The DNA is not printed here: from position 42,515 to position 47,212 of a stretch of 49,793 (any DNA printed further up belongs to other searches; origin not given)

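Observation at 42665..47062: PpkA-position membrane kinase appears catalytically dead and carries an FGE-sulfatase-type sensor domain; no FHA or PP2C partner in the cluster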

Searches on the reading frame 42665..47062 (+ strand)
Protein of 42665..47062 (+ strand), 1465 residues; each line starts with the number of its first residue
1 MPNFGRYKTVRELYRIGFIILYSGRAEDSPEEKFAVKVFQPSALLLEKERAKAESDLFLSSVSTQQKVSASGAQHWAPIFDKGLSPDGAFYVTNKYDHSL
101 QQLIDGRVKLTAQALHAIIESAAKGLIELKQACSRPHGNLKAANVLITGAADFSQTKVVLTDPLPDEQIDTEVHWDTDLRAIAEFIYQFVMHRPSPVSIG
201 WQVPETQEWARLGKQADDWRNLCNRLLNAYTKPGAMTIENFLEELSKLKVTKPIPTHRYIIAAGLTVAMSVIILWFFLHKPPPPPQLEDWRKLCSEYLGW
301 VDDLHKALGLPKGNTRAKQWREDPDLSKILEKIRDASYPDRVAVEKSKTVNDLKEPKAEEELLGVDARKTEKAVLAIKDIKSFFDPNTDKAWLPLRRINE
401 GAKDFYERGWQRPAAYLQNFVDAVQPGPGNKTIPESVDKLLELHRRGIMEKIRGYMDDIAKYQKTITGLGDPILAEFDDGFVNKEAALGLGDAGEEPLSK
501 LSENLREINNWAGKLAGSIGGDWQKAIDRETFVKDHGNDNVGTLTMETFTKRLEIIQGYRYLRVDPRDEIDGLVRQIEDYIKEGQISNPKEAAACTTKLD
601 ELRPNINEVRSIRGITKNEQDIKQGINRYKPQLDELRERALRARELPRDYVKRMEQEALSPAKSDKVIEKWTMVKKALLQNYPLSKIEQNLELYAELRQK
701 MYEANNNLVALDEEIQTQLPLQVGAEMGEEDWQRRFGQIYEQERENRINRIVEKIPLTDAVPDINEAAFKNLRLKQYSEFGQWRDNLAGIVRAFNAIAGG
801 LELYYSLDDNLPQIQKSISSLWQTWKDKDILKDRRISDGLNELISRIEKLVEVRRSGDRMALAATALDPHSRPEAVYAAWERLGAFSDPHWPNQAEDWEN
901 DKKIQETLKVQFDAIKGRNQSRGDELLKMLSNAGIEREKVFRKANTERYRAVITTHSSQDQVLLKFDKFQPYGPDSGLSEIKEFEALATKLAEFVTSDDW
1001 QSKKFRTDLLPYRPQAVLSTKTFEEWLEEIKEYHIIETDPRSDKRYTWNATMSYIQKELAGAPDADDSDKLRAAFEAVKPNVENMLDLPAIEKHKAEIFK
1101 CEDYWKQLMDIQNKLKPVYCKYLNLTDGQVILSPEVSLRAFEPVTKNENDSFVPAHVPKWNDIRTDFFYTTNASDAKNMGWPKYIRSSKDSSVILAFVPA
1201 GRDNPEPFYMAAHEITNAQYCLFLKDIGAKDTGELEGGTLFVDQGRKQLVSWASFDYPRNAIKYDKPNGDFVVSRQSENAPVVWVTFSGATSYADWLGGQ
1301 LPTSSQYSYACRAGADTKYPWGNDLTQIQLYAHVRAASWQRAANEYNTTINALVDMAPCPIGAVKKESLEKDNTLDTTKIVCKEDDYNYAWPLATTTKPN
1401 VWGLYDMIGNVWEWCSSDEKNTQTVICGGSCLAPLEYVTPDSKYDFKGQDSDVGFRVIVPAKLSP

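Call 3: search_protein_families(library=pfam, proteins=[window:42665-47062:+], max_evalue=1)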
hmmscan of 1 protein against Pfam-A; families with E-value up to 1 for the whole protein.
window:42665-47062:+ (1465 aa): 2 families
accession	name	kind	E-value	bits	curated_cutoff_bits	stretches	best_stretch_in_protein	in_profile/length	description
PF03781.23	FGE-sulfatase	-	1.1e-28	101.1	23.3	1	1205-1457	34-253/255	Sulfatase-modifying factor enzyme 1-like domain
PF03280.19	Lipase_chap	-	0.035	14.5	25.7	1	596-705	80-190/192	Proteobacterial lipase chaperone protein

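Call 4: search_protein_families(library=ncbifam, proteins=[window:42665-47062:+], max_evalue=1)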
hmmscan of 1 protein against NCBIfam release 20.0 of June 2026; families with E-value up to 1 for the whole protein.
window:42665-47062:+ (1465 aa): 6 families
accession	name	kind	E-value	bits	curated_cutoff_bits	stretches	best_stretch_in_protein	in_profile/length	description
TIGR03525.2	GldK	equivalog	3.1e-09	36.6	350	2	1384-1418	304-337/408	T9SS ring complex lipoprotein PorK/GldK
NF041186.1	SenA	equivalog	9.1e-08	31.9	420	1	1206-1417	202-320/382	selenoneine synthase SenA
NF051459.1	pyoverdine_PvdO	equivalog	1.6e-07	30.7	500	1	1381-1417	182-217/280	dihydropyoverdine dehydrogenase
TIGR03440.2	egtB_TIGR03440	equivalog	8.2e-07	28.5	360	1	1206-1322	204-314/413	ergothioneine biosynthesis protein EgtB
NF009548.0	PRK12938.1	equivalog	0.041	13.7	472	1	909-956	69-112/246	3-ketoacyl-ACP reductase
TIGR01829.1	AcAcCoA_reduct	subfamily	0.25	11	302.1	1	929-956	82-109/242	acetoacetyl-CoA reductase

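Call 8: find_homologous_proteins(query=window:42665-47062:+, max_evalue=0.001)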
Query window:42665-47062:+ (1465 aa): 127 proteins with E <= 0.001 among 8000 candidates; the best 120 are listed.
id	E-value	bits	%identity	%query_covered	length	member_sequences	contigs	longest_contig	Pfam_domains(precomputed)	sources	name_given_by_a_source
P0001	0.0e+0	3399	100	100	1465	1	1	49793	PF03781.23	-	-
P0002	0.0e+0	2631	76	100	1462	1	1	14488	PF03781.23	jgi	jgi:formylglycine-generating enzyme required for sulfatase activity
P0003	0.0e+0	2529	74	99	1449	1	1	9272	PF03781.23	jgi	jgi:formylglycine-generating enzyme required for sulfatase activity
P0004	0.0e+0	2164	67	100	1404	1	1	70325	PF03781.23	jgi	jgi:formylglycine-generating enzyme required for sulfatase activity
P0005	0.0e+0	2106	63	100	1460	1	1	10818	PF03781.23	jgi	jgi:formylglycine-generating enzyme required for sulfatase activity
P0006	0.0e+0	1912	62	100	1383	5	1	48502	PF03781.23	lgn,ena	-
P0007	0.0e+0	1888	71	80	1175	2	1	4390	PF03781.23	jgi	jgi:formylglycine-generating enzyme required for sulfatase activity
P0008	0.0e+0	1528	63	81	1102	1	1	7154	PF03781.23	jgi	jgi:formylglycine-generating enzyme required for sulfatase activity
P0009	0.0e+0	1418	46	100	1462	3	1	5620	PF03781.23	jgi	jgi:formylglycine-generating enzyme required for sulfatase activity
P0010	0.0e+0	1415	47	100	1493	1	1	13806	PF03781.23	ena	-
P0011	0.0e+0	1406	45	100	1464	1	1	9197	PF03781.23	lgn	-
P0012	0.0e+0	1402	42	69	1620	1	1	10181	PF03781.23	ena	-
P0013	0.0e+0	1393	42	69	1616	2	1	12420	PF03781.23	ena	-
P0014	0.0e+0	1386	44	100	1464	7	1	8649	PF03781.23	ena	-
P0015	0.0e+0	1378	45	100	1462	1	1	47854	PF03781.23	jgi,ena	-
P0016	0.0e+0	1378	42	100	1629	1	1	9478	PF03781.23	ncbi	-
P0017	0.0e+0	1376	41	73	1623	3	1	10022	PF03781.23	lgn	-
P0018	0.0e+0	1372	44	100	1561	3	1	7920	PF03781.23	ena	-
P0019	0.0e+0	1370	44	100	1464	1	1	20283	PF03781.23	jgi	-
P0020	0.0e+0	1369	44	100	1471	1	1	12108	PF03781.23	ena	-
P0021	0.0e+0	1364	45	100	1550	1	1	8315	PF03781.23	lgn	-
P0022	0.0e+0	1363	46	100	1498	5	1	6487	PF03781.23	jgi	-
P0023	0.0e+0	1359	45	100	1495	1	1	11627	PF03781.23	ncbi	-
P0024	0.0e+0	1352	45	100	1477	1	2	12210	PF03781.23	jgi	jgi:sulfatase modifying factor 1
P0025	0.0e+0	1350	45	100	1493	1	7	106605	PF03781.23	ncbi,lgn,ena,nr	ncbi:MAG: SUMF1/EgtB/PvdO family nonheme iron enzyme [Planctomycetes bacterium]|nr:SUMF1/EgtB/PvdO f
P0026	0.0e+0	1349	41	100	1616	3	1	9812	PF03781.23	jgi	-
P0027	0.0e+0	1349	44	100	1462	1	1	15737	PF03781.23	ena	-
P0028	0.0e+0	1347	44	100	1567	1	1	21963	PF03781.23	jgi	-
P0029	0.0e+0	1347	46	100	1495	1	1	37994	PF03781.23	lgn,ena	-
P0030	0.0e+0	1345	46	100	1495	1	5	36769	PF03781.23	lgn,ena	-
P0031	0.0e+0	1345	46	100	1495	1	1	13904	PF03781.23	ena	-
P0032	0.0e+0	1342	40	69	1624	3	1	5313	PF03781.23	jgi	-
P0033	0.0e+0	1337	44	100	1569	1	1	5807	PF03781.23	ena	-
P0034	0.0e+0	1334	44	100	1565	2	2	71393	PF03781.23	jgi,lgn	jgi:formylglycine-generating enzyme required for sulfatase activity/regulator of sigma D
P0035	0.0e+0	1328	43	100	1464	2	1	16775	PF03781.23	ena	-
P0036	0.0e+0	1324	44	96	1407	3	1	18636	PF03781.23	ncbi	ncbi:MAG: formylglycine-generating enzyme family protein, partial [Planctomycetota bacterium]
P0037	0.0e+0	1310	43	100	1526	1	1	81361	PF03781.23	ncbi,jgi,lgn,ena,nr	ncbi:MAG TPA: SUMF1/EgtB/PvdO family nonheme iron enzyme [Sedimentisphaerales bacterium]|nr:SUMF1/Eg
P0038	0.0e+0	1301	43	100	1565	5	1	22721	PF03781.23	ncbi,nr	ncbi:MAG: SUMF1/EgtB/PvdO family nonheme iron enzyme [Phycisphaerae bacterium]|nr:SUMF1/EgtB/PvdO fa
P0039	0.0e+0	1299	43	100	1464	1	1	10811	PF03781.23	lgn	-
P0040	0.0e+0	1298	43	100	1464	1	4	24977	PF03781.23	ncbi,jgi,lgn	-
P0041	0.0e+0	1297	42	100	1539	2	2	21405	PF03781.23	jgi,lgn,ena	-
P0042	0.0e+0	1290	44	78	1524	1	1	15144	PF03781.23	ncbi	-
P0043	0.0e+0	1281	42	100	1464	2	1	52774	PF03781.23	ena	-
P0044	0.0e+0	1281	42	100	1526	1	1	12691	PF03781.23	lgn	-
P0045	0.0e+0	1280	43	98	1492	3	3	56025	PF03781.23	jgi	jgi:formylglycine-generating enzyme required for sulfatase activity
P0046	0.0e+0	1275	44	98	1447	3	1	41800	PF03781.23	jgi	jgi:formylglycine-generating enzyme required for sulfatase activity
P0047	0.0e+0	1255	44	96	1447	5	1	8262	PF03781.23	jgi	jgi:formylglycine-generating enzyme required for sulfatase activity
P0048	0.0e+0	1250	42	98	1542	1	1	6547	PF03781.23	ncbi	ncbi:MAG: formylglycine-generating enzyme family protein, partial [Planctomycetota bacterium]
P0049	0.0e+0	1248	39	100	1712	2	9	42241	PF03781.23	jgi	-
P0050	0.0e+0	1247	42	100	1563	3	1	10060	PF03781.23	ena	-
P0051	0.0e+0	1245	40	68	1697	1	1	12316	PF03781.23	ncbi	-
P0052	0.0e+0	1242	42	100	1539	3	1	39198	PF03781.23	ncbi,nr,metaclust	ncbi:MAG: hypothetical protein A2168_07740 [Planctomycetes bacterium RBG_13_50_24]|nr:MAG: hypotheti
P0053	0.0e+0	1228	39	100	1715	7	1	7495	PF03781.23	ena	-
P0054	0.0e+0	1224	41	100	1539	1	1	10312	PF03781.23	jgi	jgi:formylglycine-generating enzyme required for sulfatase activity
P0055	0.0e+0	1224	40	100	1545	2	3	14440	PF03781.23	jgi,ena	-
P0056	0.0e+0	1221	42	100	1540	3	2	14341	PF03781.23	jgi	jgi:formylglycine-generating enzyme required for sulfatase activity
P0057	0.0e+0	1219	41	100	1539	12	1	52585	PF03781.23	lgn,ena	-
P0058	0.0e+0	1219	41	100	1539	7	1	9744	PF03781.23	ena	-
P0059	0.0e+0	1217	38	100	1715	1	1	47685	PF03781.23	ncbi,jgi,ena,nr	ncbi:MAG TPA: SUMF1/EgtB/PvdO family nonheme iron enzyme [Sedimentisphaerales bacterium]|nr:SUMF1/Eg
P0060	0.0e+0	1217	36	69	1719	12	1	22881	PF03781.23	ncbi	-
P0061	0.0e+0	1216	41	100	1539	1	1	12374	PF03781.23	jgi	-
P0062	0.0e+0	1215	42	100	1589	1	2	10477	PF03781.23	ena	-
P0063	0.0e+0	1213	41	100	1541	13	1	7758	PF03781.23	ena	-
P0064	0.0e+0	1205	36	69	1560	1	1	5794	PF03781.23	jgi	-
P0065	0.0e+0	1203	41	100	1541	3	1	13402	PF03781.23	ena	-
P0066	0.0e+0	1201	41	100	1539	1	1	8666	PF03781.23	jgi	-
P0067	0.0e+0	1201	39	100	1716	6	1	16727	PF03781.23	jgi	-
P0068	0.0e+0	1194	41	100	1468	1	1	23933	PF03781.23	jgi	-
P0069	0.0e+0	1190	40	100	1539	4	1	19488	PF03781.23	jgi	-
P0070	0.0e+0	1189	41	100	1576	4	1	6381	PF03781.23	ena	-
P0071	0.0e+0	1187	41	100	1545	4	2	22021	PF03781.23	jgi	jgi:formylglycine-generating enzyme required for sulfatase activity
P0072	0.0e+0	1178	41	100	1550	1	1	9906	PF03781.23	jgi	jgi:formylglycine-generating enzyme required for sulfatase activity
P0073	0.0e+0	1178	40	100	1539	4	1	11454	PF03781.23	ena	-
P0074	0.0e+0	1174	40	100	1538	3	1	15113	PF03781.23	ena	-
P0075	0.0e+0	1173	41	100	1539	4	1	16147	PF03781.23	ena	-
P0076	0.0e+0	1167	41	100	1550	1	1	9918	PF03781.23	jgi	jgi:formylglycine-generating enzyme required for sulfatase activity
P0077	0.0e+0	1145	36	68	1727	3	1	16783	PF03781.23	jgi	jgi:formylglycine-generating enzyme required for sulfatase activity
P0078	0.0e+0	1116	40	100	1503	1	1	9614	PF03781.23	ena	-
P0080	0.0e+0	1092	39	100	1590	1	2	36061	PF03781.23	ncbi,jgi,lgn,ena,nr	ncbi:MAG TPA: SUMF1/EgtB/PvdO family nonheme iron enzyme [Sedimentisphaerales bacterium]|nr:SUMF1/Eg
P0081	0.0e+0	1078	43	87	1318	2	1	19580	PF03781.23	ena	-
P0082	0.0e+0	1041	35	71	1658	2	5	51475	PF03781.23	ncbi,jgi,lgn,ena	-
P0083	0.0e+0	1014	41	89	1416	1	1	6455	PF03781.23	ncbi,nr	ncbi:MAG: SUMF1/EgtB/PvdO family nonheme iron enzyme, partial [Sedimentisphaerales bacterium]|nr:SUM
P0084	6.8e-297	1007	38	100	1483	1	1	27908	PF03781.23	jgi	jgi:formylglycine-generating enzyme required for sulfatase activity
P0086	7.9e-274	930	37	100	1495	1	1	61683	PF03781.23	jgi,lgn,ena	jgi:formylglycine-generating enzyme required for sulfatase activity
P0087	7.5e-273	927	37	100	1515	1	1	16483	PF03781.23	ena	-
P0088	1.0e-265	903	38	46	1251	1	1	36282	PF03781.23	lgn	-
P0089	2.4e-262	892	44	38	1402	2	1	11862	PF03781.23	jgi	-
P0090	1.5e-260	886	36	100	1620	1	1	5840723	PF03781.23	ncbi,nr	ncbi:MAG: SUMF1/EgtB/PvdO family nonheme iron enzyme [Phycisphaerales bacterium]|nr:MAG: SUMF1/EgtB/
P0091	2.2e-254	866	35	100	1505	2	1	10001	PF03781.23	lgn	-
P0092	5.8e-253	861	35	100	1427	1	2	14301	PF03781.23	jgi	-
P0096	2.9e-227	776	37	46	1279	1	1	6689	PF03781.23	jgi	jgi:formylglycine-generating enzyme required for sulfatase activity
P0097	2.4e-218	746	35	46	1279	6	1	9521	PF03781.23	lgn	-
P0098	1.6e-206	707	34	100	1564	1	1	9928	PF03781.23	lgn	-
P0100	2.2e-203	697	33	100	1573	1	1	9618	PF03781.23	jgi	jgi:formylglycine-generating enzyme required for sulfatase activity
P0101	2.6e-195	670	33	100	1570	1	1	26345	PF03781.23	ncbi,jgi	ncbi:MAG: SUMF1/EgtB/PvdO family nonheme iron enzyme [Planctomycetota bacterium]|jgi:hypothetical pr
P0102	3.4e-160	554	33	39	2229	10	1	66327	PF03781.23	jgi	-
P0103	3.8e-138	481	28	61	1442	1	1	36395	PF03781.23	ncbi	-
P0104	5.7e-126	440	34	30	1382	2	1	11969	PF03781.23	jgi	jgi:formylglycine-generating enzyme required for sulfatase activity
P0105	3.6e-119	418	38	21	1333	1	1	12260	PF03781.23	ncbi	-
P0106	6.8e-115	404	41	21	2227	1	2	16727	PF03781.23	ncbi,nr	ncbi:MAG: SUMF1/EgtB/PvdO family nonheme iron enzyme [Sedimentisphaerales bacterium]|nr:SUMF1/EgtB/P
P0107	3.7e-106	375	36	29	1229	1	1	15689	PF03781.23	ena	-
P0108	1.1e-100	356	31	32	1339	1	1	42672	PF03781.23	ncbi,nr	ncbi:MAG: SUMF1/EgtB/PvdO family nonheme iron enzyme [Sedimentisphaerales bacterium]|nr:SUMF1/EgtB/P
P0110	1.4e-90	323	28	63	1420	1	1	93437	PF03781.23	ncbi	-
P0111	2.1e-89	319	27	63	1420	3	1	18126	PF03781.23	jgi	jgi:formylglycine-generating enzyme required for sulfatase activity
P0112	1.9e-87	313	27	63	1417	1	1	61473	PF03781.23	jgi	jgi:hypothetical protein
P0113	1.2e-86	310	28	63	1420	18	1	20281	PF03781.23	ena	-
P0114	2.1e-86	309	26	75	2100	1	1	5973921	PF03781.23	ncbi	-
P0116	2.2e-85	306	27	62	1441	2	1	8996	PF03781.23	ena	-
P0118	4.7e-83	298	26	64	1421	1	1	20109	PF03781.23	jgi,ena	-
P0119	6.6e-83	298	26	67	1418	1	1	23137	PF03781.23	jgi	-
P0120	5.8e-75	271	27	62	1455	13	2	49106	PF03781.23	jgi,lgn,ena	-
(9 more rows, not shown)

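Call 18: find_encoding_contigs(protein=P0090, flank=10000, max_places=2)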
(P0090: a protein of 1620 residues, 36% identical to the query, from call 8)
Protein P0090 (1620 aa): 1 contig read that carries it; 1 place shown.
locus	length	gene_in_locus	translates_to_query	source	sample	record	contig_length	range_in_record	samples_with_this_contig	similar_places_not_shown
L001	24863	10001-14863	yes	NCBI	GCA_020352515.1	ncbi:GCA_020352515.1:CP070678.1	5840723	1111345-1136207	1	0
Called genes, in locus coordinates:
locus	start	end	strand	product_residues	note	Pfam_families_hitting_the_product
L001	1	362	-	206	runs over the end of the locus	PF02525:Flavodoxin_2, PF03358:FMN_red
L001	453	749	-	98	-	-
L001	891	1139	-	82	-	-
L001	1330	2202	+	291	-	PF00155:Aminotran_1_2, PF01212:Beta_elim_lyase, PF01041:DegT_DnrJ_EryC1 (faint)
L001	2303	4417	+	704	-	-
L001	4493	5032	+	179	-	-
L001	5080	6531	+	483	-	-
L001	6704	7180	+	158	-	PF05488:PAAR_motif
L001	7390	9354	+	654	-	-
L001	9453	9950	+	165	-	-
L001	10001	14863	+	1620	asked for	PF03781:FGE-sulfatase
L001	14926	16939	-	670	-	-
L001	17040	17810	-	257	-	-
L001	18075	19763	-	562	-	PF13490:zf-HC2 (weak)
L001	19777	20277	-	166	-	PF04542:Sigma70_r2, PF07638:Sigma70_ECF (weak), PF08281:Sigma70_r4_2, PF04545:Sigma70_r4, PF00196:GerE (weak)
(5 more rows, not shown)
